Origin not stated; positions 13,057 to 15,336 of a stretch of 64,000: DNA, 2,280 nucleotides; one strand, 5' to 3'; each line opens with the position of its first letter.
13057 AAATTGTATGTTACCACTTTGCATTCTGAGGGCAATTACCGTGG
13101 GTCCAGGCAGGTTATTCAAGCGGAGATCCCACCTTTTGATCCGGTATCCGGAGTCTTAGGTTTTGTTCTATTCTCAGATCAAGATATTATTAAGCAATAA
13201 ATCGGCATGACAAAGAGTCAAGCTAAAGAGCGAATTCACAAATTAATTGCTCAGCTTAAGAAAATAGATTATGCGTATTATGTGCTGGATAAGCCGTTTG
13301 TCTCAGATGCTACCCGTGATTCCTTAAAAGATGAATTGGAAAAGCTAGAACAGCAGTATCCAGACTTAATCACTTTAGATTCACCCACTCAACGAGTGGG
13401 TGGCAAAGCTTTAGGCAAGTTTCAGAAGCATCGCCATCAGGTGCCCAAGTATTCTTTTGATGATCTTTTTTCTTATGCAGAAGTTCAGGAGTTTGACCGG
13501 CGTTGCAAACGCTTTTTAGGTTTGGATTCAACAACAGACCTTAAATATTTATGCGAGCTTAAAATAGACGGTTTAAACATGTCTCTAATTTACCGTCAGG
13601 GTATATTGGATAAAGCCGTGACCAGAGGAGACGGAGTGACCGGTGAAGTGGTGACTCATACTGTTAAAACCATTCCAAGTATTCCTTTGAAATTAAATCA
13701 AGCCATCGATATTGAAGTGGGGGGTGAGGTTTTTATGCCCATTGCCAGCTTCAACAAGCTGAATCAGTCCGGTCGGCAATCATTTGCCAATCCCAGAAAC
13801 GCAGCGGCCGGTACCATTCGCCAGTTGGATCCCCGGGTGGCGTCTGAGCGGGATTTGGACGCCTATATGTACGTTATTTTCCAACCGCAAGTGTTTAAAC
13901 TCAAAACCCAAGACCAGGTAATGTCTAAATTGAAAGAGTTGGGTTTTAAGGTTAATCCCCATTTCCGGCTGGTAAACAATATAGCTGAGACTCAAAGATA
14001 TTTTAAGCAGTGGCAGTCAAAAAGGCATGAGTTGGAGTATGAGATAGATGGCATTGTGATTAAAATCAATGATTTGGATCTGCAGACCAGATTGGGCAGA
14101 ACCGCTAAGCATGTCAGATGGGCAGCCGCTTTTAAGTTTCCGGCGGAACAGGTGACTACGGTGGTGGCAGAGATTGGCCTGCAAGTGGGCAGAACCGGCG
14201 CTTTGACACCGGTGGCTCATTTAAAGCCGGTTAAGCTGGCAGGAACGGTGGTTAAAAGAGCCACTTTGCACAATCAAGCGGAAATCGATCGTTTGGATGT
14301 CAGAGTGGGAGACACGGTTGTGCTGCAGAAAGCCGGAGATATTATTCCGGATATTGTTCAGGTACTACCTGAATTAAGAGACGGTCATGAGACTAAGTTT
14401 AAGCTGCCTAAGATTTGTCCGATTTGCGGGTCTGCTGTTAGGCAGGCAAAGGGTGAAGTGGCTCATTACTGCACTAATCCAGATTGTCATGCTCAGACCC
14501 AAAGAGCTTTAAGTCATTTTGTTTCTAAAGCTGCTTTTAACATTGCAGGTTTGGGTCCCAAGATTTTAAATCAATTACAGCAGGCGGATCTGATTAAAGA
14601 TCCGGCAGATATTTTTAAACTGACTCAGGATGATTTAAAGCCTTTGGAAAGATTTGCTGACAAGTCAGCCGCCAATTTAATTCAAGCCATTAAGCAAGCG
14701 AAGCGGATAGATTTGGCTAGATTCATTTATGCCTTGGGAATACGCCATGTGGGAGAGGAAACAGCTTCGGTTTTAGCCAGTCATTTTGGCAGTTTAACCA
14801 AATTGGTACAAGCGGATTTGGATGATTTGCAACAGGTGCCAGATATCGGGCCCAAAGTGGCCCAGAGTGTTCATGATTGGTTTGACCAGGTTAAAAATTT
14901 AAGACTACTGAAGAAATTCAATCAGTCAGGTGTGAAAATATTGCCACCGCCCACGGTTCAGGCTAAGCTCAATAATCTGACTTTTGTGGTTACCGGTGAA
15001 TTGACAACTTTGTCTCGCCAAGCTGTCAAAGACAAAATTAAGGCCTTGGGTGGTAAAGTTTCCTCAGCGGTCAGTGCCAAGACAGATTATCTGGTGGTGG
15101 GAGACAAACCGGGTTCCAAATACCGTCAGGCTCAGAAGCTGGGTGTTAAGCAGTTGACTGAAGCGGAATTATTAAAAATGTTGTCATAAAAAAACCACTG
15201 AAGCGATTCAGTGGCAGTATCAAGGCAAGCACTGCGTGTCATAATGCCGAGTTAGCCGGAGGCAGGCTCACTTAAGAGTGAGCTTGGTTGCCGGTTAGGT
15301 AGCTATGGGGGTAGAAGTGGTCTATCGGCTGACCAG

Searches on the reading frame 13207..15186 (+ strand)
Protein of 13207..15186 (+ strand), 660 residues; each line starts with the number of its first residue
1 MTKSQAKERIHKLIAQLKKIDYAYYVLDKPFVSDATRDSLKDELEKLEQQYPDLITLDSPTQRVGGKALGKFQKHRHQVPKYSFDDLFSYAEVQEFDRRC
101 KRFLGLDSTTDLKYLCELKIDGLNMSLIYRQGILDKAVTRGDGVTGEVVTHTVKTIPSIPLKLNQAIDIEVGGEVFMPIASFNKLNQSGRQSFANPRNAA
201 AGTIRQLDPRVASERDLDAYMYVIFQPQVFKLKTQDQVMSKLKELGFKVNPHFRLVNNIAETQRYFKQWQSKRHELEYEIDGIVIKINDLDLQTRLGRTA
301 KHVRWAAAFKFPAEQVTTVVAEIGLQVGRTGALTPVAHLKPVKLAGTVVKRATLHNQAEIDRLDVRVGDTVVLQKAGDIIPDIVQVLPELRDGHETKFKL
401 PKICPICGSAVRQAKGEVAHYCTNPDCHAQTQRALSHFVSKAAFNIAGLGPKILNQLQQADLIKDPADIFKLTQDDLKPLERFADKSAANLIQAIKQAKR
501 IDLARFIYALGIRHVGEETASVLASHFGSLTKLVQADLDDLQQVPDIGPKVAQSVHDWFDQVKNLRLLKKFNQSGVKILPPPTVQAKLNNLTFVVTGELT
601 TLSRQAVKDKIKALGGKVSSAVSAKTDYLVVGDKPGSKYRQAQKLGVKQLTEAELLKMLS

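Call 10: find_related_loci(query=window:13207-15186:+, collection=genome_contigs, flank=5000)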
Query window:13207-15186:+ (660 aa) in genome_contigs; peptide patterns used: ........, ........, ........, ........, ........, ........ (x = any residue, [..] = any of these).
51 stretches matched a pattern; 18 encode a relative of the query (tblastn E <= 1e-3); 18 distinct loci.
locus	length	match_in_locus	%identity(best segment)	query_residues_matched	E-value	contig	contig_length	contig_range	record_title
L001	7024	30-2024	63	1-660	0e+0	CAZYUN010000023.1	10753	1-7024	MAG TPA_asm: uncultured Gammaproteobacteria bacterium isolate SRP192927_co2_823 genome assembly, contig: NODE_11756_leng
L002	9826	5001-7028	61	1-659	0e+0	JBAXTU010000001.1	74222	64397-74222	MAG: bacterium isolate ELA643 MAG643_1, whole genome shotgun sequence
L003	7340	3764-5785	63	1-660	0e+0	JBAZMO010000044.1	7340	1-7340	MAG: Patescibacteria group bacterium isolate SO_2017_LW4_45 scaffold_19617_c1_LW137-91_2017, whole genome shotgun sequen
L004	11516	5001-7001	64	1-659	0e+0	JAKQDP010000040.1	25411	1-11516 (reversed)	MAG: bacterium isolate USDE_maxbin.058 k141_1050340, whole genome shotgun sequence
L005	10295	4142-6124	61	1-659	0e+0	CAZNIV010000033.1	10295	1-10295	MAG TPA_asm: uncultured Gammaproteobacteria bacterium isolate SRP142039_co1_2 genome assembly, contig: NODE_5925_length_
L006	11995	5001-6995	63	1-660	0e+0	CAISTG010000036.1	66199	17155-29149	MAG: Candidatus Buchananbacteria bacterium isolate MJ-time_bin-7222 genome assembly, contig: bin-7222:36/66, whole genom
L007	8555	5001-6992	55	1-659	0e+0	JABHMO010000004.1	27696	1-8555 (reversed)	MAG: Candidatus Falkowbacteria bacterium isolate SI037S2_bin7 k141_156650, whole genome shotgun sequence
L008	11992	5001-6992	54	1-659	0e+0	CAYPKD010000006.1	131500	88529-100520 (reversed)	MAG TPA_asm: uncultured Gammaproteobacteria bacterium isolate binchicken_co334_146 genome assembly, contig: NODE_142_len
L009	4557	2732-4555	53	1-618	0e+0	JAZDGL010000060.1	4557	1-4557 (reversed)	MAG: bacterium isolate MEGAHIT-group-0.262 k141_8025504, whole genome shotgun sequence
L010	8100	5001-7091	46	1-659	0e+0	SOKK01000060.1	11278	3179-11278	MAG: Patescibacteria group bacterium isolate E44_bin74 NODE_2475_length_11278_cov_5.047135, whole genome shotgun sequenc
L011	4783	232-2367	47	1-659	0e+0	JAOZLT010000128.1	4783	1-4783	MAG: Candidatus Gracilibacteria bacterium isolate GMC10.metabat2.93_sub NODE_27340_length_4783_cov_8.752961, whole genom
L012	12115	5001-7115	48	1-659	0e+0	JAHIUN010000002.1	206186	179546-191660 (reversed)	MAG: Patescibacteria group bacterium isolate MM_PC_MetaG.mb.26 MM_PC_MetaG.mb.26_k141_137944, whole genome shotgun seque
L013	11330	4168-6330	45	1-660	0e+0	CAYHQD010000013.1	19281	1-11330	MAG TPA_asm: uncultured Candidatus Peribacteria bacterium isolate ERP119705_co14_575 genome assembly, contig: NODE_2861_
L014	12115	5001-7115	48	1-660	0e+0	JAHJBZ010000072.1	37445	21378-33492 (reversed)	MAG: Patescibacteria group bacterium isolate Modern_marine.mb.280 Modern_marine.mb.280_k141_2146713, whole genome shotgu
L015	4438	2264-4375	46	1-659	0e+0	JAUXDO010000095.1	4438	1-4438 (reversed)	MAG: Candidatus Peregrinibacteria bacterium isolate CSMAG_2853 CSMAG_2853_k119_1502373_length_4438_cov_6.4390, whole gen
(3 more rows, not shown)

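Call 13: find_homologous_proteins(query=window:13207-15186:+, max_evalue=1e-100)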
Query window:13207-15186:+ (660 aa): 7976 proteins with E <= 1e-100 among 8000 candidates; the best 120 are listed.
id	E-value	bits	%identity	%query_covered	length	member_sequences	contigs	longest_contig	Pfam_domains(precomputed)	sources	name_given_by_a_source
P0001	0.0e+0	1472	100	100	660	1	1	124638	PF12826.14,PF03120.23,PF14520.13,PF01653.24,PF00533.34,PF03119.22,PF00633.30,PF22745.3,PF12738.14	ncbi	-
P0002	3.4e-291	985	67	100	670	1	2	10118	PF12826.14,PF03120.23,PF14520.13,PF01653.24,PF00533.34,PF03119.22,PF22745.3,PF12738.14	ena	-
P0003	3.1e-287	972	65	100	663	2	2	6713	PF12826.14,PF03120.23,PF14520.13,PF01653.24,PF00533.34,PF03119.22,PF00633.30,PF22745.3,PF12738.14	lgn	-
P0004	2.2e-286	969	65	100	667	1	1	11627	PF12826.14,PF03120.23,PF14520.13,PF01653.24,PF00533.34,PF03119.22,PF22745.3,PF12738.14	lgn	-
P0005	6.9e-285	964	65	100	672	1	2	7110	PF12826.14,PF03120.23,PF14520.13,PF01653.24,PF00533.34,PF03119.22,PF16589.13,PF22745.3,PF12738.14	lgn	-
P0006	9.9e-285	964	65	100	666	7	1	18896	PF12826.14,PF03120.23,PF14520.13,PF01653.24,PF00533.34,PF03119.22,PF22745.3,PF12738.14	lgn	-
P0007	2.2e-284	963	64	100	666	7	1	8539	PF12826.14,PF03120.23,PF14520.13,PF01653.24,PF00533.34,PF03119.22,PF22745.3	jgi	-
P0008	2.6e-284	963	65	100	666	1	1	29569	PF12826.14,PF03120.23,PF14520.13,PF01653.24,PF00533.34,PF03119.22,PF16589.13,PF00633.30,PF22745.3,PF12738.14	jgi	jgi:DNA ligase (NAD+)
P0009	5.0e-284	962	65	100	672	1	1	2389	PF12826.14,PF03120.23,PF14520.13,PF01653.24,PF00533.34,PF03119.22,PF16589.13,PF22745.3,PF12738.14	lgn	-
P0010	1.1e-283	960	65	100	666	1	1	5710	PF12826.14,PF03120.23,PF14520.13,PF01653.24,PF00533.34,PF03119.22,PF22745.3,PF12738.14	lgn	-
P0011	1.2e-283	960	65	100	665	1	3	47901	PF12826.14,PF03120.23,PF14520.13,PF01653.24,PF00533.34,PF03119.22,PF22745.3,PF12738.14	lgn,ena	-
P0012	1.4e-283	960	65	100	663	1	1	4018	PF12826.14,PF03120.23,PF14520.13,PF01653.24,PF00533.34,PF03119.22,PF22745.3,PF12738.14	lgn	-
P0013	3.7e-283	959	65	100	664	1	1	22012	PF12826.14,PF03120.23,PF14520.13,PF01653.24,PF00533.34,PF03119.22,PF22745.3,PF12738.14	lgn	-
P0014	5.6e-283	958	64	100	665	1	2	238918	PF12826.14,PF03120.23,PF14520.13,PF01653.24,PF00533.34,PF03119.22,PF22745.3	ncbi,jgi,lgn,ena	ncbi:MAG: NAD-dependent DNA ligase LigA [Patescibacteria group bacterium]|jgi:DNA ligase (NAD+)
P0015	5.7e-283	958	65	100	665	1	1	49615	PF12826.14,PF03120.23,PF14520.13,PF01653.24,PF00533.34,PF03119.22,PF22745.3,PF12738.14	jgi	jgi:DNA ligase (NAD+)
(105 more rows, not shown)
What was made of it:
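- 13207..15189 (+): ligA (NAD-dependent DNA ligase, 660 aa), left neighbour; it converges with the RNA gene. Homologues carry the DNA-ligase Pfam domains (call 13).
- On Evolutionarily conserved structured RNA: The nearest LigA is 67% identical (call 13), so the test has little power.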

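Call 22: find_related_loci(query=window:13207-15186:+, collection=metagenome_contigs, flank=3000)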
Query window:13207-15186:+ (660 aa) in metagenome_contigs; peptide patterns used: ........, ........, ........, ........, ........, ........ (x = any residue, [..] = any of these).
101 stretches matched a pattern; 32 encode a relative of the query (tblastn E <= 1e-3); 32 distinct loci.
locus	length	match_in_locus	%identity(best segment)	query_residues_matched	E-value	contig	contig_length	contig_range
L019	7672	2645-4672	62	1-659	0e+0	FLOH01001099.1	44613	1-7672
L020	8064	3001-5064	61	1-660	0e+0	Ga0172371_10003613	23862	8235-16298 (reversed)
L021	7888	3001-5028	61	1-659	0e+0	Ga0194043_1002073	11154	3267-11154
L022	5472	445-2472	61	1-659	0e+0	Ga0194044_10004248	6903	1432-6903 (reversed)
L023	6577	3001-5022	63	1-660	0e+0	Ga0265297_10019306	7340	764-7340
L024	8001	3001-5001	64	1-659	0e+0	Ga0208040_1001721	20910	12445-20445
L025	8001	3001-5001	64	1-659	0e+0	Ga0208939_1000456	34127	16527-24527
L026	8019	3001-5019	61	1-659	0e+0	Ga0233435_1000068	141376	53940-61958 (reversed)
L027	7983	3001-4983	57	1-659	0e+0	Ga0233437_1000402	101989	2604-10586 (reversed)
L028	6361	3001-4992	55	1-659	0e+0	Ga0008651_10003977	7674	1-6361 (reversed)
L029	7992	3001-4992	54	1-659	0e+0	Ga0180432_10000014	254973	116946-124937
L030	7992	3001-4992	54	1-659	0e+0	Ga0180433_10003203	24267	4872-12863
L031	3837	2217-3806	62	1-531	0e+0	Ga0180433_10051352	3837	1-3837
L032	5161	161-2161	64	1-659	0e+0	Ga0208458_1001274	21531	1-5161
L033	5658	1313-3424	48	1-659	0e+0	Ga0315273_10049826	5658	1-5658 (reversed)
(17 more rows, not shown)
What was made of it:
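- Tried and rejected: One scan each of genome_contigs and metagenome_contigs with LigA (calls 10, 22).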

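Call 32: find_encoding_contigs(protein=P0002, flank=4000, max_places=3)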
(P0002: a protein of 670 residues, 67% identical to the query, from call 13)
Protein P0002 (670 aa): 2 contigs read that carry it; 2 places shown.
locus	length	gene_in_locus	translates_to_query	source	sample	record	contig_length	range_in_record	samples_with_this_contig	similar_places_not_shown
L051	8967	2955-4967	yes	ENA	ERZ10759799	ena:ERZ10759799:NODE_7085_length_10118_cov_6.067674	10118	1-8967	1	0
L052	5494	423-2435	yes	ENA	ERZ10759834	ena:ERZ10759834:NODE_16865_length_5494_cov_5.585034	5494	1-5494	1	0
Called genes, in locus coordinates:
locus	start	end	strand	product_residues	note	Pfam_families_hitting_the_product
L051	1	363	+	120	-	?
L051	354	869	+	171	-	PF07963:N_methyl (weak)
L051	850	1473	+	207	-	-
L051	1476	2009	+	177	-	-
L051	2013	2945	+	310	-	-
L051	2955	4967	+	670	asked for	PF22745:Nlig-Ia, PF01653:DNA_ligase_aden, PF03120:OB_DNA_ligase, PF03119:DNA_ligase_ZBD, PF12826:HHH_2, PF14520:HHH_5, PF00533:BRCT, PF12738:PTCB-BRCT (weak)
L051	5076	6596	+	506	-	PF13632:Glyco_trans_2_3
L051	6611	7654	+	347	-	PF00535:Glycos_transf_2, PF13641:Glyco_tranf_2_3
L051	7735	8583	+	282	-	PF00535:Glycos_transf_2, PF13641:Glyco_tranf_2_3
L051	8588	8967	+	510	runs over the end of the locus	?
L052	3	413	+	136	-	?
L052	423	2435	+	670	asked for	PF22745:Nlig-Ia, PF01653:DNA_ligase_aden, PF03120:OB_DNA_ligase, PF03119:DNA_ligase_ZBD, PF12826:HHH_2, PF14520:HHH_5, PF00533:BRCT, PF12738:PTCB-BRCT (weak)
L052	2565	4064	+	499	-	PF13632:Glyco_trans_2_3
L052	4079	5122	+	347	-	PF00535:Glycos_transf_2, PF13641:Glyco_tranf_2_3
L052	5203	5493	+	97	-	?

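Call 33: find_encoding_contigs(protein=P0004, flank=4000, max_places=3)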
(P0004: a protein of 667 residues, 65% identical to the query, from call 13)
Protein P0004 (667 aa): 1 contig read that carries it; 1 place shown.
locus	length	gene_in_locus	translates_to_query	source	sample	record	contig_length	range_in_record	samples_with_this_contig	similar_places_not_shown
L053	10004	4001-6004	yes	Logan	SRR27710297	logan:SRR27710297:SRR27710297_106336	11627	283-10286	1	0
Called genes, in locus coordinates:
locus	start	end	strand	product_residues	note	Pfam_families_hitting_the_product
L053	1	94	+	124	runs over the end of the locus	?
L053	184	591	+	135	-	-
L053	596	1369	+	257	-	PF06750:A24_N_bact, PF01478:Peptidase_A24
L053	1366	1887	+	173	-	PF07963:N_methyl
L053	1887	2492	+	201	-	-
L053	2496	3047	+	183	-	PF07963:N_methyl (weak)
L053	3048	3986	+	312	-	-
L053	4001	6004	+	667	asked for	PF22745:Nlig-Ia, PF01653:DNA_ligase_aden, PF03120:OB_DNA_ligase, PF03119:DNA_ligase_ZBD, PF12826:HHH_2, PF14520:HHH_5, PF00533:BRCT, PF12738:PTCB-BRCT (weak)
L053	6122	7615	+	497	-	PF13632:Glyco_trans_2_3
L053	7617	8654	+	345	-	PF00535:Glycos_transf_2, PF10111:Glyco_tranf_2_2 (weak), PF13641:Glyco_tranf_2_3, PF13632:Glyco_trans_2_3 (weak)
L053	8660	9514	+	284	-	PF00535:Glycos_transf_2, PF13641:Glyco_tranf_2_3 (weak)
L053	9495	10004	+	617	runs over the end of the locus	?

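Call 52: find_encoding_contigs(protein=P0003, flank=4000, max_places=3)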
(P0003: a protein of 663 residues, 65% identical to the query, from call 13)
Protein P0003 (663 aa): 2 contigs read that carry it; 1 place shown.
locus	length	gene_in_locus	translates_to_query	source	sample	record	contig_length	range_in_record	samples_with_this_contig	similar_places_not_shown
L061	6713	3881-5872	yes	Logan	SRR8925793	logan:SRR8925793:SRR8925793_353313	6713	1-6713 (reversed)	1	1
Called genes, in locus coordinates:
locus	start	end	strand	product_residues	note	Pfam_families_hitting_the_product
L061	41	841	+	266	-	PF06750:A24_N_bact, PF01478:Peptidase_A24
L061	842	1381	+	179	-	PF07963:N_methyl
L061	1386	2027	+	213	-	-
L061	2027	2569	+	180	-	PF07963:N_methyl (weak)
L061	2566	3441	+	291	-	-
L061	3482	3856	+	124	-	PF05635:23S_rRNA_IVP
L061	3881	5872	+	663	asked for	PF22745:Nlig-Ia, PF01653:DNA_ligase_aden, PF03120:OB_DNA_ligase, PF03119:DNA_ligase_ZBD, PF12826:HHH_2, PF14520:HHH_5 (weak), PF00533:BRCT, PF12738:PTCB-BRCT (weak), +1 more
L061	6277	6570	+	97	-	PF02686:GatC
